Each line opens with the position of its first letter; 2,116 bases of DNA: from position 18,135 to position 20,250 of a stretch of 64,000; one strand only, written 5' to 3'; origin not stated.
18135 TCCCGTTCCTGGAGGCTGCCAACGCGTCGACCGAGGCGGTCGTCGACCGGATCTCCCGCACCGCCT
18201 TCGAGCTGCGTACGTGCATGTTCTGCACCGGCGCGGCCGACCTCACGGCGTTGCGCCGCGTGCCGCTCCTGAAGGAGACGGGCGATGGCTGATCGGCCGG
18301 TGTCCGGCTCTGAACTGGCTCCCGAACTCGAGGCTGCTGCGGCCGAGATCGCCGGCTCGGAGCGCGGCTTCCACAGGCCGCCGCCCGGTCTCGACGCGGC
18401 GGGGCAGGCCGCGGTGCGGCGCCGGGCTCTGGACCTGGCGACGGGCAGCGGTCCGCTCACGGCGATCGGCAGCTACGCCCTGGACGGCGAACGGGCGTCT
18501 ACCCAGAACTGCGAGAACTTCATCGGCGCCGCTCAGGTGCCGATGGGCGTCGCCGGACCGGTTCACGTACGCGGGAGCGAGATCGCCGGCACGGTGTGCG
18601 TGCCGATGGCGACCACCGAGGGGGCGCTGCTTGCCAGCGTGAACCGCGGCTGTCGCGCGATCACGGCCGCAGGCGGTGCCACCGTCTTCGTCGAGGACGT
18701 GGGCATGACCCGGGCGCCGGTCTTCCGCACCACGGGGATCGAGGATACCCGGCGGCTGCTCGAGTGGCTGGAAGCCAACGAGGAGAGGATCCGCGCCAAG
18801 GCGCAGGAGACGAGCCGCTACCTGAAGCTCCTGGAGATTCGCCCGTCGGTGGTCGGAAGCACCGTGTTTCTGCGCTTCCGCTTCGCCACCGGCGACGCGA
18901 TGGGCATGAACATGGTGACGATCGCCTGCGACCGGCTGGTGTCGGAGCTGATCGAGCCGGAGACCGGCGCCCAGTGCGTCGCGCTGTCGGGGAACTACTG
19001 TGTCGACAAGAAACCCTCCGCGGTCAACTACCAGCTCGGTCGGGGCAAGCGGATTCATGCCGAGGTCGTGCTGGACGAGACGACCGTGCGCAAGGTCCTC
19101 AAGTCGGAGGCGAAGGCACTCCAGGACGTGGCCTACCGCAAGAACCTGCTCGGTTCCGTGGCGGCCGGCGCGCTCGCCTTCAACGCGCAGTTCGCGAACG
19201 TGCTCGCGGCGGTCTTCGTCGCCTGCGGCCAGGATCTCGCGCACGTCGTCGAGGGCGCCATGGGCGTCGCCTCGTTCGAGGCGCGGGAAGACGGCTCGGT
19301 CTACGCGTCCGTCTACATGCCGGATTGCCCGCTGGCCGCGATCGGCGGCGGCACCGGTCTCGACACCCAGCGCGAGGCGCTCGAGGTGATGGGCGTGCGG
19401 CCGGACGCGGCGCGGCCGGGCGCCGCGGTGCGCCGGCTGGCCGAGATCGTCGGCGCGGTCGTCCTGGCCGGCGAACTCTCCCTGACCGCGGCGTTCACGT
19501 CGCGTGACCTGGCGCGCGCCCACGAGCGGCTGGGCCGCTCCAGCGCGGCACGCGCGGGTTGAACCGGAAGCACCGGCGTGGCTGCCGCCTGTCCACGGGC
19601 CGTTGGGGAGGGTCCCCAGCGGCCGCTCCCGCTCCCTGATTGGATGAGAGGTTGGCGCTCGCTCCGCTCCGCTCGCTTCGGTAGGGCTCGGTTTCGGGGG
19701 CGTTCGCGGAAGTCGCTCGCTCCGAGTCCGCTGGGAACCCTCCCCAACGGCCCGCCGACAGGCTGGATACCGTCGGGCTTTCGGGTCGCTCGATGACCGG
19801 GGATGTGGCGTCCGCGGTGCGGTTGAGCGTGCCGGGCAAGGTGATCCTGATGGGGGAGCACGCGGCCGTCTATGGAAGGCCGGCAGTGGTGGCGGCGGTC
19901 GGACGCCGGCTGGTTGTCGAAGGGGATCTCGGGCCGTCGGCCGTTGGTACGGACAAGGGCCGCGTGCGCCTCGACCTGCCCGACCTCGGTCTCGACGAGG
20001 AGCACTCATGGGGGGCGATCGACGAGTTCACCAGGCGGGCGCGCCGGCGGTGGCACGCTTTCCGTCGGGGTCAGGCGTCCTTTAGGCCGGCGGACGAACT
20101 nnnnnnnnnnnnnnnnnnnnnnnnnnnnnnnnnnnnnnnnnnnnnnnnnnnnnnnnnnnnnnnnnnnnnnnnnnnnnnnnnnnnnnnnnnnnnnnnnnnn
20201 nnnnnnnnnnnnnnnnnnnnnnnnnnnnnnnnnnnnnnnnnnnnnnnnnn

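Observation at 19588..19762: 175-bp element with 35-nt terminal inverted repeats inserted between hmgR and mvk inside the mevalonate operon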

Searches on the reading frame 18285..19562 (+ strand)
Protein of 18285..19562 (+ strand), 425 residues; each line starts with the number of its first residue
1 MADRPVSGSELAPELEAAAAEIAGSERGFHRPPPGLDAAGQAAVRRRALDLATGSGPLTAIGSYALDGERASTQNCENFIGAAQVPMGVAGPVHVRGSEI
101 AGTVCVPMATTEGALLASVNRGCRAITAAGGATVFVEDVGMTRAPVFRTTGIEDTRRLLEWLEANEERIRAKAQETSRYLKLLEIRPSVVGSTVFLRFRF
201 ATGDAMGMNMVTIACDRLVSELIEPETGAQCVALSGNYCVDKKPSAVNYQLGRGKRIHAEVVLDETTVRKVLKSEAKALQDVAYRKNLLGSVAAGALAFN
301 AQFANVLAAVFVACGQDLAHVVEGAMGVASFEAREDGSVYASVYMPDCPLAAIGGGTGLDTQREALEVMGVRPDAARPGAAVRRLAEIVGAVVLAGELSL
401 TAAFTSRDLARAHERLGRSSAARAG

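Call 8: search_protein_families(library=pfam, proteins=[window:18285-19562:+], max_evalue=0.01)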
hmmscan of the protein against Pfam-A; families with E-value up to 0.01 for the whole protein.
window:18285-19562:+ (425 aa): 1 family
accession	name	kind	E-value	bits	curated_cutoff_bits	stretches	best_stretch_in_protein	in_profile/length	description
PF00368.23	HMG-CoA_red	-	2.7e-114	382.4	27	1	44-418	4-368/368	Hydroxymethylglutaryl-coenzyme A reductase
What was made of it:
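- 18285..19562 (+): hmgR (HMG-CoA reductase), the gene upstream of the element. Pfam PF00368, E 2.7e-114 (call 8).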

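Call 12: find_encoding_contigs(protein=window:18285-19562:+, flank=3000, max_places=6)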
Protein window:18285-19562:+ (425 aa): 16 contigs read that carry it; 2 places shown.
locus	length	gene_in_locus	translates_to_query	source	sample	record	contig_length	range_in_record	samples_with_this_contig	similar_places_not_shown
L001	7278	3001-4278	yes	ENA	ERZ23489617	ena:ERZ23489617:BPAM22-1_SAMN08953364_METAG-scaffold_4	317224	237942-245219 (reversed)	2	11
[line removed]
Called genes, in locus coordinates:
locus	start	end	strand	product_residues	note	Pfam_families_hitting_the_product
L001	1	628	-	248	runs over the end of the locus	-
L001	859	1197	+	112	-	-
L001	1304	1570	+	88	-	-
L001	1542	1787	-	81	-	PF24113:DUF7387 (weak)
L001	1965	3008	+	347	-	PF01070:FMN_dh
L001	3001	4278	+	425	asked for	PF00368:HMG-CoA_red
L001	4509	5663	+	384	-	PF00288:GHMP_kinases_N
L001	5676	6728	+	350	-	PF22700:MVD-like_N, PF00288:GHMP_kinases_N (faint), PF18376:MDD_C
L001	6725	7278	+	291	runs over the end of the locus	PF00696:AA_kinase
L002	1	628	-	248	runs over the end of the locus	-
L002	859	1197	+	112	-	-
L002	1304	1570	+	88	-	-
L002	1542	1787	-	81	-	PF24113:DUF7387 (weak)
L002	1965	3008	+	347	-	PF01070:FMN_dh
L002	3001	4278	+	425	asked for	PF00368:HMG-CoA_red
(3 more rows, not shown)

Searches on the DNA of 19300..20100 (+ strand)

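Call 7: search_rna_families(source=window, start=19300, end=20100, threshold=evalue, max_evalue=10)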
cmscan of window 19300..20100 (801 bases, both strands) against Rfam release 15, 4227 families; matches with E-value up to 10: 1.
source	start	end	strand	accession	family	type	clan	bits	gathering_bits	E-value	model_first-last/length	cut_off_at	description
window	19571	19623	-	RF01142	sR19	Gene; snRNA; snoRNA; CD-box;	-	11.7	45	4.4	1-63/63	no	Small nucleolar RNA sR19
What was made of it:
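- On Any Rfam RNA family: The only hit at E up to 10 across 19300-20100 is a chance one (sR19, 11.7 bits against a threshold of 45) (call 7).
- There is no Rfam match, even at E 10 (call 7).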

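Call 49: search_dna_similar(query=window:19579-19771:+, collection=plasmids, mode=distant, max_evalue=0.01, max_rows=10)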
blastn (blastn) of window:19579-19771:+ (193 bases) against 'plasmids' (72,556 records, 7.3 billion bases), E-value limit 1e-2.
No match.

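Call 50: search_dna_similar(query=window:19579-19771:+, collection=phages, mode=distant, max_evalue=0.01, max_rows=10)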
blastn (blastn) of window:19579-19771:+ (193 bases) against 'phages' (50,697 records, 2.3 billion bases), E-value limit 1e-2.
No match.
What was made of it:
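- Tried and rejected: blastn against plasmids and phages: no match (calls 49, 50).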

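Call 80: build_rna_model(alignment_id=A5, structure=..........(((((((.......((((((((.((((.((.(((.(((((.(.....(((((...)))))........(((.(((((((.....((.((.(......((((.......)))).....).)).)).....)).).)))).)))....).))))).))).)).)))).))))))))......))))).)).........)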
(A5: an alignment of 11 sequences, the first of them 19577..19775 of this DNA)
Model R1 built from alignment A5 (11 sequences, 207 columns); structure: as given.
model positions 197; base pairs 54; branch points 1; effective number of sequences 1.54; information 0.59 bits per position. Calibrated on 0.2 Mb of random sequence (short: E-values are rough).
structure used (alignment columns):
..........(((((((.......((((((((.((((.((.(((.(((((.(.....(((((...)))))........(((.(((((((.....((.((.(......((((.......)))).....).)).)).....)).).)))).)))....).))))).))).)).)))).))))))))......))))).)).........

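Call 81: search_with_rna_model(model_id=R1, source=window, filters=off, max_evalue=10)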
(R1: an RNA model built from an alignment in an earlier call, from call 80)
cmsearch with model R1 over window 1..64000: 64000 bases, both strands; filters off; matches with E-value up to 10: 472.
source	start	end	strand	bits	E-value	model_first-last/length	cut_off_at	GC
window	19578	19773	+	196.4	2.2e-37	1-197/197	no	0.71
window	19578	19773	-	54.8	1.3e-09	1-197/197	no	0.71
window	22669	22744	+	17.1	0.03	1-197/197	no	0.75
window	49694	49725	-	15.2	0.074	1-197/197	no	0.84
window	11587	11669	-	15.1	0.077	1-197/197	no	0.71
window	62488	62528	-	14.7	0.093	1-197/197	no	0.78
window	22012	22058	+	14.2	0.11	1-197/197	no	0.79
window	9662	9782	+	14.2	0.12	1-197/197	no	0.69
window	4403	4525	+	12.7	0.23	1-197/197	no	0.7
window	28961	29038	-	12.4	0.25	1-197/197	no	0.64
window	57020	57131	-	12.4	0.26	1-197/197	no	0.7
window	40409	40459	-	12.3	0.28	1-197/197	no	0.8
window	32028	32079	+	12.1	0.3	1-197/197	no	0.73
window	37651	37745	+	11.8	0.34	1-197/197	no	0.77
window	10392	10449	+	11.8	0.34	1-197/197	no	0.66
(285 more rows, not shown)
(172 more, lower-scoring)
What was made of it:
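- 19579..19772 (+): Whole repeat element as delimited by the family profile; its family orientation is the same as the operon's. Covariance model R1 matches 19578-19773 at 196 bits, and the next best hit in the window scores 17 bits (call 81).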
